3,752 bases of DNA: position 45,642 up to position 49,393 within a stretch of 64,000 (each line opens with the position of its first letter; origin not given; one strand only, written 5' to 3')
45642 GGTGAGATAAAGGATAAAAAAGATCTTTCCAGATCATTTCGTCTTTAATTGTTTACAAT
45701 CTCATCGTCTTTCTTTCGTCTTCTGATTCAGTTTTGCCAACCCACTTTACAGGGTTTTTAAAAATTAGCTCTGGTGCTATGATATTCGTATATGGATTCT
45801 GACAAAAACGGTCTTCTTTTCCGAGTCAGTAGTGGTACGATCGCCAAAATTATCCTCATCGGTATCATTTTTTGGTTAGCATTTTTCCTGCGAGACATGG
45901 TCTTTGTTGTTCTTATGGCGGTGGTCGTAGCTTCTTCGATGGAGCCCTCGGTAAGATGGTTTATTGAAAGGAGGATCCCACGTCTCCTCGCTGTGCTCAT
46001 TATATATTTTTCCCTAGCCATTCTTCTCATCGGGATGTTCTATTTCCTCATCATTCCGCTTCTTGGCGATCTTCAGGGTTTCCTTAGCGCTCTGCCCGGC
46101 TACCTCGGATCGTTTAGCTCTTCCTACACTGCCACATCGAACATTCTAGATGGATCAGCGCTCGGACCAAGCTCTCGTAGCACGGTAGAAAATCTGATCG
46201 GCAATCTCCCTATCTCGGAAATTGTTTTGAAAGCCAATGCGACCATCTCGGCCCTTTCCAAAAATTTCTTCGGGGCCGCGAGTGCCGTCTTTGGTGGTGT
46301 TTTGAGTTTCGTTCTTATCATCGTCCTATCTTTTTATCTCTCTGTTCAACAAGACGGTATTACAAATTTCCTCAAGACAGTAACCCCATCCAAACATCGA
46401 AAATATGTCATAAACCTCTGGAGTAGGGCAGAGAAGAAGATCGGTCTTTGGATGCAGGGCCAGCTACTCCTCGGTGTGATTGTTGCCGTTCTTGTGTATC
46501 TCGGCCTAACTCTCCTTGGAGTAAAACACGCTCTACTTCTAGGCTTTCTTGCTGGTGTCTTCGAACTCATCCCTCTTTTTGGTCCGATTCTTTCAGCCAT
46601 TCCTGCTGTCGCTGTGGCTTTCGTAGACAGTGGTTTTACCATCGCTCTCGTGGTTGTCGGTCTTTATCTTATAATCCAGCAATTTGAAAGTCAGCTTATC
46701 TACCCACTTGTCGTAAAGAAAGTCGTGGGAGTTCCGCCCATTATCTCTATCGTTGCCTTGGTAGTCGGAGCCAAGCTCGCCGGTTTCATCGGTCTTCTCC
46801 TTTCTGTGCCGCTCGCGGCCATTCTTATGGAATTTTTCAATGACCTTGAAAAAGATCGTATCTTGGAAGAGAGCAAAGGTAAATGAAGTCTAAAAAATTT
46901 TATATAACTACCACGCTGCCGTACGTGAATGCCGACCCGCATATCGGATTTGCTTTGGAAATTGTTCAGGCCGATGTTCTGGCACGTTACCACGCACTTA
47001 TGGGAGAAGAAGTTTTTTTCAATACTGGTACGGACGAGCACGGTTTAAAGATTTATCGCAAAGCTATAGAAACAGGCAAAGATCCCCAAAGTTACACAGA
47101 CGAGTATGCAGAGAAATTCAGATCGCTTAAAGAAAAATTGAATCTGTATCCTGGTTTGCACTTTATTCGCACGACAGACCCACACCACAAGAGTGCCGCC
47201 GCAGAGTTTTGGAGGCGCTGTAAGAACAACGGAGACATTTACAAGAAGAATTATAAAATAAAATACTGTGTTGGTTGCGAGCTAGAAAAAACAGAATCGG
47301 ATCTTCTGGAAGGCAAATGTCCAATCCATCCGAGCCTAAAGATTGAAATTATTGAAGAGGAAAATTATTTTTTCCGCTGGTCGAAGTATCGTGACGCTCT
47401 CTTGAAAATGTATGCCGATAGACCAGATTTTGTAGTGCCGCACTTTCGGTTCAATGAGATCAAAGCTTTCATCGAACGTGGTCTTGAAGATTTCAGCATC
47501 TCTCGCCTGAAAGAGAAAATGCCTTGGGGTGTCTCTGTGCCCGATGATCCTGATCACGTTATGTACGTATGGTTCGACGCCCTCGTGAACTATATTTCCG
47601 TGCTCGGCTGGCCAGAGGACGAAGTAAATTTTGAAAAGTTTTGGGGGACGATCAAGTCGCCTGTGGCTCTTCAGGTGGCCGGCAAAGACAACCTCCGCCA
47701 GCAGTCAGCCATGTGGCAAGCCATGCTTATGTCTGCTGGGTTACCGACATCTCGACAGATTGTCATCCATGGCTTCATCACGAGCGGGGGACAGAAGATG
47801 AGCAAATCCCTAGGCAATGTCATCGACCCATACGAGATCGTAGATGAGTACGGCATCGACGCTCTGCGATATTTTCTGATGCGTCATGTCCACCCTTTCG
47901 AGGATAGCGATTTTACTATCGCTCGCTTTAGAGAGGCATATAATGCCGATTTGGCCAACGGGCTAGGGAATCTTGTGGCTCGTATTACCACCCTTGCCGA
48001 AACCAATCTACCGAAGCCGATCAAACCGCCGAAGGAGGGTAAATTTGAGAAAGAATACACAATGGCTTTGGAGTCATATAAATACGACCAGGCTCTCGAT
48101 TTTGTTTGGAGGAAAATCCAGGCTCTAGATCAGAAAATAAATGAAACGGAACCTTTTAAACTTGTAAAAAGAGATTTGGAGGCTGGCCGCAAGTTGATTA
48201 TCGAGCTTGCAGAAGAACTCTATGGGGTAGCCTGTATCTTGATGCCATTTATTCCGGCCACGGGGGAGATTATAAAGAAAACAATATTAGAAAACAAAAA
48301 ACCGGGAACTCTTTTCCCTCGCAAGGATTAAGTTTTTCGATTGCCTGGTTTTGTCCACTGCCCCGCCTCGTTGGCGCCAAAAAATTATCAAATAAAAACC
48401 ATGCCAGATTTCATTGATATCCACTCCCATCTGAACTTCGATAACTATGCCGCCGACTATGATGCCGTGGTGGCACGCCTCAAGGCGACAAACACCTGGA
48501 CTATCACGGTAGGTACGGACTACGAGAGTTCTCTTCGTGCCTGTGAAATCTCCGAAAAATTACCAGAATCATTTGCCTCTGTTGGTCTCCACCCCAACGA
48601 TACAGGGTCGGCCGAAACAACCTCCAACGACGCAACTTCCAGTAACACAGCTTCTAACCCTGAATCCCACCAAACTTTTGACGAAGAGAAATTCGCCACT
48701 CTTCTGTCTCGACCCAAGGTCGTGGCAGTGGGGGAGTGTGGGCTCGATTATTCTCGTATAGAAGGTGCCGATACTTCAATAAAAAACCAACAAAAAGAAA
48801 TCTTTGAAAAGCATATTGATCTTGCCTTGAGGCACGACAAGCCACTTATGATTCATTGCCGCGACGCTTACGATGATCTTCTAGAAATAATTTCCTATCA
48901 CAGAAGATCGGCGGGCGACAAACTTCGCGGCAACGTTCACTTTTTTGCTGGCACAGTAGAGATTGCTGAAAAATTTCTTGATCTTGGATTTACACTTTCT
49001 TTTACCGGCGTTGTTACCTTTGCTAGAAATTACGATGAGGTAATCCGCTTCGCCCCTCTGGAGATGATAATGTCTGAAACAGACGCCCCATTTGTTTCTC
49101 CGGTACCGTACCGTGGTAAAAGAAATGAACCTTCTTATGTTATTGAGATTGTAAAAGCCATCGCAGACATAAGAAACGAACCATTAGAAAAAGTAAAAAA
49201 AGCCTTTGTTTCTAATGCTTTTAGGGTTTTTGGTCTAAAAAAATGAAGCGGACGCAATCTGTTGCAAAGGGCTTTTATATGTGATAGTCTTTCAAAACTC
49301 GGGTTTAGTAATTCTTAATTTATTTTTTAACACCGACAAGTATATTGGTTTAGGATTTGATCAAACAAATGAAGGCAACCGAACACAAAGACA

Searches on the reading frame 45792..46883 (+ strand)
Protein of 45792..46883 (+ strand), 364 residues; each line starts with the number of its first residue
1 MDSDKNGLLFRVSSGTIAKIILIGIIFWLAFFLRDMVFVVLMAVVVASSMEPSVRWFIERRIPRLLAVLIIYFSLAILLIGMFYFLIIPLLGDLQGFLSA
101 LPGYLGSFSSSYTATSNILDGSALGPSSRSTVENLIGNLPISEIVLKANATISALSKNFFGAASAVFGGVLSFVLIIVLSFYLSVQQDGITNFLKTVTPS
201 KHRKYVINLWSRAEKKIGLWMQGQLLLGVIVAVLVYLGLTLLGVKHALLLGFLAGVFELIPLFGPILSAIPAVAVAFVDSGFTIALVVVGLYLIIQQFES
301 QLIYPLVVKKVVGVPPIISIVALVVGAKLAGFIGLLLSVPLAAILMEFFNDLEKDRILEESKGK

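Call 87: search_protein_families(library=pfam, proteins=[window:45792-46883:+], max_evalue=0.001)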
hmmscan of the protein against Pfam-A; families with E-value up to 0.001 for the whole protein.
window:45792-46883:+ (364 aa): 1 family
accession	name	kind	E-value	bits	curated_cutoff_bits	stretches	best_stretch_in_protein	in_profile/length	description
PF01594.21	AI-2E_transport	-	2.4e-56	191.7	34.3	1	20-351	5-325/327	AI-2E family transporter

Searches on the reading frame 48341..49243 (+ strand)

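Call 87: search_protein_families(library=pfam, proteins=[window:48341-49243:+], max_evalue=0.001)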
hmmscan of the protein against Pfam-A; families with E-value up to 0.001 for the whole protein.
window:48341-49243:+ (301 aa): 1 family
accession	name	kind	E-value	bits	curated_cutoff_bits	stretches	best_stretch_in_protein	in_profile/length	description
PF01026.27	TatD_DNase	-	1.8e-72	244.2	27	1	25-298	1-253/253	TatD related DNase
